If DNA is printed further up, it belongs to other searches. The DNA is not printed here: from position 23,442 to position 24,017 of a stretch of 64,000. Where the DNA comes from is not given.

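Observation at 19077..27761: Two Mo-hydroxylase (xanthine dehydrogenase-family) gene sets, each with its own embedded MoaD-like Gly-Gly ubiquitin-fold protein, in one nine-gene unit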

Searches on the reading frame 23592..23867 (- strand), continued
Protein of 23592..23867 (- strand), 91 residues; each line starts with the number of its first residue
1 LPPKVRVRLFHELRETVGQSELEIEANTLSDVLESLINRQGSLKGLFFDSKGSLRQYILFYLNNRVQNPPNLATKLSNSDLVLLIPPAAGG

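Call 52: find_encoding_contigs(protein=P0327, flank=8000, max_places=2)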
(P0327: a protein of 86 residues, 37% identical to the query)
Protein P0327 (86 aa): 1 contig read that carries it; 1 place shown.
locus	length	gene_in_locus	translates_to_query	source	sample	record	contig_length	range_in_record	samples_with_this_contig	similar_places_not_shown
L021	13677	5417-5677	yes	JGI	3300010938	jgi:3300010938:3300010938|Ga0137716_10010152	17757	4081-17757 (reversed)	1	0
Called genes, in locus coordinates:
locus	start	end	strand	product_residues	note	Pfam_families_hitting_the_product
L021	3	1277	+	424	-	?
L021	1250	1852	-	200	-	PF06941:NT5C (weak)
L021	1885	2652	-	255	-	PF01973:MptE-like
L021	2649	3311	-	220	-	PF01996:F420_ligase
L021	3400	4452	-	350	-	-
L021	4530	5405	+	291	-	PF00941:FAD_binding_5, PF03450:CO_deh_flav_C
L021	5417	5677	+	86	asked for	PF02597:ThiS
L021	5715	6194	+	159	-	PF00111:Fer2 (weak), PF01799:Fer2_2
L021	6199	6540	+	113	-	-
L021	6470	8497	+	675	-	-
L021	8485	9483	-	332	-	PF01408:GFO_IDH_MocA, PF22725:GFO_IDH_MocA_C3, PF02894:GFO_IDH_MocA_C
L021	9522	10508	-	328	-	PF01874:CitG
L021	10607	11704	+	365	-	PF07318:DUF1464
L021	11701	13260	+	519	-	PF20123:DUF6513, PF00809:Pterin_bind, PF14251:PterinBD-DUF4346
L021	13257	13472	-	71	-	-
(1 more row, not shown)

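Call 53: find_encoding_contigs(protein=P0361, flank=8000, max_places=2)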
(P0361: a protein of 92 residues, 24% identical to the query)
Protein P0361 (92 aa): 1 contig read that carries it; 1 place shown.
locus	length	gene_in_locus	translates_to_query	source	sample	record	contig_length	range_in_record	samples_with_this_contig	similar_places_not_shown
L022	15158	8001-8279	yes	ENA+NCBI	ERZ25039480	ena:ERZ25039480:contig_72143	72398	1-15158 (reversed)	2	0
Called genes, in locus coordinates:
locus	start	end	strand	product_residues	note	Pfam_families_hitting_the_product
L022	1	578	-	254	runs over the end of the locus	-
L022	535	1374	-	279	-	PF13506:Glyco_transf_21, PF00535:Glycos_transf_2, PF13641:Glyco_tranf_2_3, PF13632:Glyco_trans_2_3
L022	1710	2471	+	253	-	PF01944:SpoIIM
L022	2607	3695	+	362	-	PF02812:ELFV_dehydrog_N, PF00208:ELFV_dehydrog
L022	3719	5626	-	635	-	PF00775:Dioxygenase_C (faint), PF02369:Big_1 (faint), PF11974:bMG3 (faint), PF13620:CarboxypepD_reg (weak), PF13715:CarbopepD_reg_2 (faint), PF17210:SdrD_B (faint), PF17802:SpaA (faint), PF13620:CarboxypepD_reg, +2 more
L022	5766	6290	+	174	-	PF00027:cNMP_binding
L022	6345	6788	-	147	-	-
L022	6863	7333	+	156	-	PF00293:NUDIX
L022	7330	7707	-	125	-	PF00903:Glyoxalase, PF13669:Glyoxalase_4, PF18029:Glyoxalase_6 (weak)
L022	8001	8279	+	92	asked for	-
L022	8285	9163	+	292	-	PF00941:FAD_binding_5, PF03450:CO_deh_flav_C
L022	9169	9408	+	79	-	PF00111:Fer2 (weak)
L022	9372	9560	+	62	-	PF01799:Fer2_2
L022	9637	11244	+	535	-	PF01315:Ald_Xan_dh_C, PF02738:MoCoBD_1, PF20256:MoCoBD_2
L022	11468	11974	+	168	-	PF20256:MoCoBD_2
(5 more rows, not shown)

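Call 54: find_encoding_contigs(protein=P0334, flank=6000, max_places=2)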
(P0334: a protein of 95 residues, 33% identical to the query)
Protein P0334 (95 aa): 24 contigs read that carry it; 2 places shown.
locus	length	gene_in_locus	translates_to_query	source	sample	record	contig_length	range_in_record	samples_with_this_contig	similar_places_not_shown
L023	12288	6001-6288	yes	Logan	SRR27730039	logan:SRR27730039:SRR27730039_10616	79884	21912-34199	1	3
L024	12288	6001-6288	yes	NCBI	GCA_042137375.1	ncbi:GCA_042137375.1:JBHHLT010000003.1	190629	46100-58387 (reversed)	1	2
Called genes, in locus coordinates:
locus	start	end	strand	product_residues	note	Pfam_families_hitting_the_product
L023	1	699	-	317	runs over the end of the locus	PF02423:OCD_Mu_crystall, PF01488:Shikimate_DH (weak)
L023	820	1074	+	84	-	PF01423:LSM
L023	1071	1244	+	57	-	PF01907:Ribosomal_L37e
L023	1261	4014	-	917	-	PF00330:Aconitase, PF00694:Aconitase_C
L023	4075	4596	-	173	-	PF00994:MoCF_biosynth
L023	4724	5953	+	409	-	PF00291:PALP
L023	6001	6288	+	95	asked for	PF02597:ThiS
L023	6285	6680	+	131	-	-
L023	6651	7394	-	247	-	-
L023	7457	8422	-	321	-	PF01680:SOR_SNZ, PF05690:ThiG (weak)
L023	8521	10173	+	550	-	PF01564:Spermine_synth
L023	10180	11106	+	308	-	PF00557:Peptidase_M24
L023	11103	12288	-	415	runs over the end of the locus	PF08323:Glyco_transf_5, PF13439:Glyco_transf_4, PF13579:Glyco_trans_4_4, PF20706:GT4-conflict, PF00534:Glycos_transf_1, PF13692:Glyco_trans_1_4, PF13524:Glyco_trans_1_2 (faint)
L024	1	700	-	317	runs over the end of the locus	PF02423:OCD_Mu_crystall, PF01488:Shikimate_DH (weak)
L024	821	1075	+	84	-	PF01423:LSM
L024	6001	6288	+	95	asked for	PF02597:ThiS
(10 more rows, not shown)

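Call 59: find_related_loci(query=A5, collection=metagenome_contigs, flank=6000)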
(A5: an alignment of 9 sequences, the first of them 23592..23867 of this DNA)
Query A5 (91 aa) in metagenome_contigs; peptide patterns used: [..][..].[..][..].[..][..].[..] (x = any residue, [..] = any of these).
187 stretches matched a pattern; 104 encode a relative of the query (tblastn E <= 1e-3); the best 80 are kept; 80 distinct loci.
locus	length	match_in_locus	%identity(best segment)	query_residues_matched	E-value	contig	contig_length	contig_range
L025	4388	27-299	95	1-91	4e-54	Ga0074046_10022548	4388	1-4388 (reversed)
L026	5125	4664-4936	93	1-91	3e-53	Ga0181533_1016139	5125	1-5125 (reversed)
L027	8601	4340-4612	91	1-91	4e-52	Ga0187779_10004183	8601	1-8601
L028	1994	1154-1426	91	1-91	1e-52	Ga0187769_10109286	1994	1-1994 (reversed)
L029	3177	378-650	88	1-91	7e-50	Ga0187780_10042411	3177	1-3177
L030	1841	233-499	85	3-91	1e-49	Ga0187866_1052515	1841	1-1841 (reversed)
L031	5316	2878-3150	82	1-91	2e-48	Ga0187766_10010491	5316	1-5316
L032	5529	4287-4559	85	1-91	2e-48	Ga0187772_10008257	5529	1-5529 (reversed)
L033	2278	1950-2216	84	3-91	2e-48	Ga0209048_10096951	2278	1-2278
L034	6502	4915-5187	81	1-91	9e-48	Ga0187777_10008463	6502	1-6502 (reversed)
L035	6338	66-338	81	1-91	8e-46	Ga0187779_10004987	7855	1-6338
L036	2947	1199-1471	69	1-91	3e-40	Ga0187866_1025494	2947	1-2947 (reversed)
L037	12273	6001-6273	69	1-91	1e-39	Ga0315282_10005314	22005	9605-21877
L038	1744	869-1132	73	4-91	8e-40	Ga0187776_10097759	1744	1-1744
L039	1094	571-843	65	1-91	2e-40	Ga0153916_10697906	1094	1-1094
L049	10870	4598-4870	62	1-91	2e-36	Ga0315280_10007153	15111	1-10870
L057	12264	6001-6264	63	4-91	3e-36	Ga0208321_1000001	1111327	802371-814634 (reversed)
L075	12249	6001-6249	61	4-86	2e-32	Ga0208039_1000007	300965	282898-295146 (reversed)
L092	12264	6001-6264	41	5-91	3e-22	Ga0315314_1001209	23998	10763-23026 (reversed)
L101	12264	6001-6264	42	5-91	1e-21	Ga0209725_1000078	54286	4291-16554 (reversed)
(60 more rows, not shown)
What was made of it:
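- Tried and rejected: It worked with a narrower alignment (A5, call 59).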

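Call 61: list_cluster_members(proteins=[P0361, P0345, P0327, P0323, P0176, P0182, P0184, P0011, P0053])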
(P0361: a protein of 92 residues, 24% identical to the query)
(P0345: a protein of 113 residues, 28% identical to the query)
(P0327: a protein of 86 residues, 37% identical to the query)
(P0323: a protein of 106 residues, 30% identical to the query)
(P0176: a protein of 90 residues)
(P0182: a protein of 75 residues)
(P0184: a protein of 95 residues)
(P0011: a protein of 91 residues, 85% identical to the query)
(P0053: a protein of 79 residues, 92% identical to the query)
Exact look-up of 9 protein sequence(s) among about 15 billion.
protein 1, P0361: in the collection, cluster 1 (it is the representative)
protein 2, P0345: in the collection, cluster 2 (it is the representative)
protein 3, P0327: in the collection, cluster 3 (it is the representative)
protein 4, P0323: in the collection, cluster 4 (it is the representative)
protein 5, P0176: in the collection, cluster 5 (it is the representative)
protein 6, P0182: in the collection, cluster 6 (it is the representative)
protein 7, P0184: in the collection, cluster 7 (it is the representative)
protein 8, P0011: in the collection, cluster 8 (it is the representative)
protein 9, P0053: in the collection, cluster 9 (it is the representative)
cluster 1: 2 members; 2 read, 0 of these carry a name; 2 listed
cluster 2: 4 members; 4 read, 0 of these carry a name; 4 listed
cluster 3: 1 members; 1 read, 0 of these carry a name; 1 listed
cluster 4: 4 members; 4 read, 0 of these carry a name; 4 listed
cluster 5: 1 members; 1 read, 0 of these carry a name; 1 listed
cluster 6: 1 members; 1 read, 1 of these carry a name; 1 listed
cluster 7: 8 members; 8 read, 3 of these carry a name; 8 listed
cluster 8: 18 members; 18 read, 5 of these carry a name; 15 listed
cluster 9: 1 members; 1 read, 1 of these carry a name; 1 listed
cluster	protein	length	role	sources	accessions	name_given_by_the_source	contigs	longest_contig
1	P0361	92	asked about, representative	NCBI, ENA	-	-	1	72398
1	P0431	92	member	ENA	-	-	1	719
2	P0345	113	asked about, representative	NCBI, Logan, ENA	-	-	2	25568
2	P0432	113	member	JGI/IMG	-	-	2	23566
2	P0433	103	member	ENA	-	-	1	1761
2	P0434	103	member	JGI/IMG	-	-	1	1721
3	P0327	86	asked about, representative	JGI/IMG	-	-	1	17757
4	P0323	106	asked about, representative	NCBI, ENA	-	-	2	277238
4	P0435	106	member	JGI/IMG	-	-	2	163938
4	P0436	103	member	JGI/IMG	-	-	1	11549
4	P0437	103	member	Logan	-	-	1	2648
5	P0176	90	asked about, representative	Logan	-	-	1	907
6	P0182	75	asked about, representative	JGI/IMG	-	molybdopterin converting factor small subunit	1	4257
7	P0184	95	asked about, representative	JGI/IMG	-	-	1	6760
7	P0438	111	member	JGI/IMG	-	MoaD family protein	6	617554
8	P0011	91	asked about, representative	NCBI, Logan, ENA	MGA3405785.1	MAG: MoaD/ThiS family protein [Candidatus Bathyarchaeia archaeon]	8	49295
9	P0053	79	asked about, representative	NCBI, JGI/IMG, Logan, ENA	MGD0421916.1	MAG: MoaD/ThiS family protein [Candidatus Bathyarchaeia archaeon] | molybdopterin converting factor small subunit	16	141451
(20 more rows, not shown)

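Call 62: find_encoding_contigs(protein=P0345, flank=8000, max_places=2)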
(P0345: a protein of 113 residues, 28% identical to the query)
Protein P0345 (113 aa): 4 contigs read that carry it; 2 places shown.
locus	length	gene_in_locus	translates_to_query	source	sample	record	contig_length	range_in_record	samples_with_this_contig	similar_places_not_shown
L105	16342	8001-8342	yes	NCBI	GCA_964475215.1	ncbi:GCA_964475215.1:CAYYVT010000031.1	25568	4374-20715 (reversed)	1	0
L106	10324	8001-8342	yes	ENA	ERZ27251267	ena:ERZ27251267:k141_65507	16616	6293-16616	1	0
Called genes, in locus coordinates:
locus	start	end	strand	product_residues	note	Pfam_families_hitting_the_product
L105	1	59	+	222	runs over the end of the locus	-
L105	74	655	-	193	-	PF00156:Pribosyltran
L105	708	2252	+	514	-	PF00117:GATase, PF07722:Peptidase_C26, PF02540:NAD_synthase (faint), PF00958:GMP_synt_C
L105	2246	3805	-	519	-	PF13506:Glyco_transf_21, PF13641:Glyco_tranf_2_3, PF00535:Glycos_transf_2, PF13632:Glyco_trans_2_3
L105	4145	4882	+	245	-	PF01944:SpoIIM (weak)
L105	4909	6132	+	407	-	PF02812:ELFV_dehydrog_N, PF00208:ELFV_dehydrog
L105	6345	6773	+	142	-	PF00027:cNMP_binding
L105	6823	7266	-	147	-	-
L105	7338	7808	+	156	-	PF00293:NUDIX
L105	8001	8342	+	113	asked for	PF02597:ThiS (weak)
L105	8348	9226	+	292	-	PF00941:FAD_binding_5, PF03450:CO_deh_flav_C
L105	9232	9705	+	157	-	PF00111:Fer2 (weak), PF01799:Fer2_2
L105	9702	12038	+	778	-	PF01315:Ald_Xan_dh_C, PF02738:MoCoBD_1, PF20256:MoCoBD_2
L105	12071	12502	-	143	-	PF00196:GerE (weak), PF04545:Sigma70_r4, PF14601:TFX_C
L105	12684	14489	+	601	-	PF04068:Fer4_RLI (weak), PF13237:Fer4_10 (faint), PF00037:Fer4 (weak), PF12837:Fer4_6 (weak), PF02463:SMC_N (faint), PF00005:ABC_tran, PF13304:AAA_21 (faint), PF00005:ABC_tran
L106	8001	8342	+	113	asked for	PF02597:ThiS (weak)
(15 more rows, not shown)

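Call 63: find_encoding_contigs(protein=P0182, flank=5000, max_places=1)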
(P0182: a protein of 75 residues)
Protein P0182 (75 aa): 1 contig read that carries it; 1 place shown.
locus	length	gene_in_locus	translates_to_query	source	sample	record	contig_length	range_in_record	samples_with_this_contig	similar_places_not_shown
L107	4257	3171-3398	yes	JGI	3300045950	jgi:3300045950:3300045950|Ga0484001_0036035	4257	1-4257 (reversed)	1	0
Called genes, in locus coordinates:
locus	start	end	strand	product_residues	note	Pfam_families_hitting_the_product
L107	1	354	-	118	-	?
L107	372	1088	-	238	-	PF01996:F420_ligase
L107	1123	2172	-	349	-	-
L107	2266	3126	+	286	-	PF00941:FAD_binding_5, PF03450:CO_deh_flav_C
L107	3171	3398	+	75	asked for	PF02597:ThiS (weak)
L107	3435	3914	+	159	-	PF00111:Fer2 (weak), PF01799:Fer2_2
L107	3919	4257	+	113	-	?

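Call 64: find_encoding_contigs(protein=P0184, flank=6000, max_places=1)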
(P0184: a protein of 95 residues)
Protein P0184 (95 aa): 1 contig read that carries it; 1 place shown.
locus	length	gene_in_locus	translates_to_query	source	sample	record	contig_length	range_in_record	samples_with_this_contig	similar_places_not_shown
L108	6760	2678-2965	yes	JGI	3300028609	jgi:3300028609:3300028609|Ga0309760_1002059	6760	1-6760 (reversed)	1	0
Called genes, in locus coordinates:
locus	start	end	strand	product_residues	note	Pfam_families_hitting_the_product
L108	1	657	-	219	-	?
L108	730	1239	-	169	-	PF00994:MoCF_biosynth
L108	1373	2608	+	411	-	PF00291:PALP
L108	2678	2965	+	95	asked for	PF02597:ThiS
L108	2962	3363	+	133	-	-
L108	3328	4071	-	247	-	-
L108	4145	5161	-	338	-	PF01680:SOR_SNZ, PF05690:ThiG (weak)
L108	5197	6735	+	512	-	PF01564:Spermine_synth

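Call 75: search_protein_families(library=pfam, proteins=[L057:11076-11477:-, L075:11521-12225:-, L049:8714-9388:-, L092:10367-11404:+, L092:11397-12014:+, L101:86-499:-], max_evalue=0.001)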
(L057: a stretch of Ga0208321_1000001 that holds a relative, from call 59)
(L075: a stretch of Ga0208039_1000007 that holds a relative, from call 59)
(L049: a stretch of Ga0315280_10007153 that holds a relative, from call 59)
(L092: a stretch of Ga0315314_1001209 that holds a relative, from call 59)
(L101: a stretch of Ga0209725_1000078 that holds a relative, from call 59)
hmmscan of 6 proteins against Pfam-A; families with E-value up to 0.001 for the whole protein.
L057:11076-11477:- (133 aa): 0 families

L075:11521-12225:- (234 aa): 1 family
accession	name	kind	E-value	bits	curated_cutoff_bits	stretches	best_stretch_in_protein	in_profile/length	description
PF00296.26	Bac_luciferase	-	6.4e-28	98.4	27.9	1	1-150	68-215/314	Luciferase-like monooxygenase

L049:8714-9388:- (224 aa): 1 family
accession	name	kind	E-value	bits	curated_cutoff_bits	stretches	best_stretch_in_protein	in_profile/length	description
PF01885.22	PTS_2-RNA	-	9e-35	120.7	26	1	46-205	2-168/177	RNA 2'-phosphotransferase, Tpt1 / KptA family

L092:10367-11404:+ (345 aa): 1 family
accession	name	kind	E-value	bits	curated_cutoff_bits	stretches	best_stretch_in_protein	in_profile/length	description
PF02007.24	MtrH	-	4.4e-91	305.6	22.8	1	53-329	2-292/299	Tetrahydromethanopterin S-methyltransferase MtrH subunit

L092:11397-12014:+ (205 aa): 0 families

L101:86-499:- (137 aa): 2 families
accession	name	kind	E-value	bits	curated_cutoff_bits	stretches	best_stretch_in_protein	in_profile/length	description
PF01243.27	PNPOx_N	-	1.9e-16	61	28.1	1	12-129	6-114/120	Pyridoxamine 5'-phosphate oxidase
PF12900.13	Pyridox_ox_2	-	5.5e-08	33.3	27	1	12-111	6-113/140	Pyridoxamine 5'-phosphate oxidase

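Call 76: predict_structure(alignment_id=A2)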
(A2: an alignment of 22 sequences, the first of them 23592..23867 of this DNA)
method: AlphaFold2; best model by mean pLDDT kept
length: 91 residues; sequences in the alignment: 22
mean_pLDDT: 90.0   pTM: 0.81
mean pLDDT of the five models: 90.0, 89.1, 86.9, 85.9, 85.6
residues with pLDDT >= 90: 63; 70-90: 24; 50-70: 2; < 50: 2
segments of 3 or more residues with pLDDT < 50: none
pLDDT, mean of each block of 10 residues (from residue 1): 94 91 96 94 89 87 90 94 80 34
secondary structure, 60 per line:
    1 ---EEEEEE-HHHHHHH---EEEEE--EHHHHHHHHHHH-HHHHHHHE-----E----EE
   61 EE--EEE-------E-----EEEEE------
elements in order: E4-9 H11-17 E21-25 H29-39 H41-47 E59-62 E65-67 E81-85

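Call 80: fold_search(model_id=the predicted structure, library=pdb)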
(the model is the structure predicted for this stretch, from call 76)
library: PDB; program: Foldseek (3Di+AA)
matches with E <= 10: 370; with E <= 0.001: 27
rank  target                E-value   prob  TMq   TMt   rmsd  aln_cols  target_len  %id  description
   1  2l52_MODEL_1_A        1.4e-08  1.00  0.84  0.78   2.9        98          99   33  Solution structure of the small archaeal modifier protein 1 (SAMP1) from Methanosarcina acetivorans (released 2011-02-09)
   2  3po0                  3.1e-08  1.00  0.84  0.85   1.6        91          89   24  Crystal structure of SAMP1 from Haloferax volcanii (released 2011-03-30)
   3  4hro_A                6.0e-08  1.00  0.82  0.86   1.5        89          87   22  Crystal structure of H. volcanii small archaeal modifier protein 1 (released 2013-10-30)
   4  4hro_B                1.2e-07  1.00  0.83  0.85   1.6        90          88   22  Crystal structure of H. volcanii small archaeal modifier protein 1 (released 2013-10-30)
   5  2m19_MODEL_1_A        4.6e-07  1.00  0.80  0.70   2.5        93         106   30  Solution structure of the Haloferax volcanii HVO 2177 protein (released 2013-08-07)
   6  6jbz_B                3.7e-06  1.00  0.70  0.75   2.7        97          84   20  Structural analysis of molybdopterin synthases from two mycobacteria pathogens (released 2019-02-13)
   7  3dwg_C                5.9e-06  1.00  0.79  0.78   2.8        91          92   26  Crystal structure of a sulfur carrier protein complex found in the cysteine biosynthetic pathway of Mycobacterium tube (released 2008-09-23)
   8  1vjk                  7.6e-06  1.00  0.71  0.74   4.0        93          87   25  Putative molybdopterin converting factor, subunit 1 from Pyrococcus furiosus, Pfu-562899-001 (released 2004-08-10)
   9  1v8c_A                9.3e-06  1.00  0.82  0.47   2.0        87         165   32  Crystal Structure of MoaD related protein from Thermus thermophilus HB8 (released 2004-01-20)
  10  1v8c_B                9.9e-06  1.00  0.78  0.46   2.0        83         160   29  Crystal Structure of MoaD related protein from Thermus thermophilus HB8 (released 2004-01-20)
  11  6jc0_A                1.2e-05  1.00  0.70  0.76   2.6        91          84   22  Structural analysis of molybdopterin synthases from two mycobacteria pathogens (released 2019-02-13)
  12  2g1e_MODEL_1_A        4.5e-05  1.00  0.71  0.72   3.5        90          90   24  Solution Structure of TA0895 (released 2006-12-26)
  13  5mpo_A                4.8e-05  1.00  0.70  0.76   2.4        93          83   19  Crystal structure of human molybdopterin synthase complex (released 2016-12-28)
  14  1fm0_D                4.8e-05  1.00  0.67  0.74   2.8        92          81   20  MOLYBDOPTERIN SYNTHASE (MOAD/MOAE) (released 2001-01-17)
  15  5mpo_B                8.6e-05  1.00  0.69  0.74   2.6        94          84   20  Crystal structure of human molybdopterin synthase complex (released 2016-12-28)
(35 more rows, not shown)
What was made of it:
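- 23592..23867 (-): Ubl1: a 91-aa archaeal MoaD/SAMP1-type beta-grasp protein ending in PPAAGG. It starts 1 nt after the Mo2 stop and ends 5 nt before the FAD1 start. AF2 pLDDT 90; Foldseek SAMP1 TM 0.84 (calls 76, 80).
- Closest known: CysO-CysM / PALP-linked MoaD-like sulfur carriers. Same: CysO is among the structural matches (call 80).
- The best structural matches of Ubl1 are SAMP1 modifiers (call 80).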

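Call 94: find_encoding_contigs(protein=P0176, flank=2000, max_places=2)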
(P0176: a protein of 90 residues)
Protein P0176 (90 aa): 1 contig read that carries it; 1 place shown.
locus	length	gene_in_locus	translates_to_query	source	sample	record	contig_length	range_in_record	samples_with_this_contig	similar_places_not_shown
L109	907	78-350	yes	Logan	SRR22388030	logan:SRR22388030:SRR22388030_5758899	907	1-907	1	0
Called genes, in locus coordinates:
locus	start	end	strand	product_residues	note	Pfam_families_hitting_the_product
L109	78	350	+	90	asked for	-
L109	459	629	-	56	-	-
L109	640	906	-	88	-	?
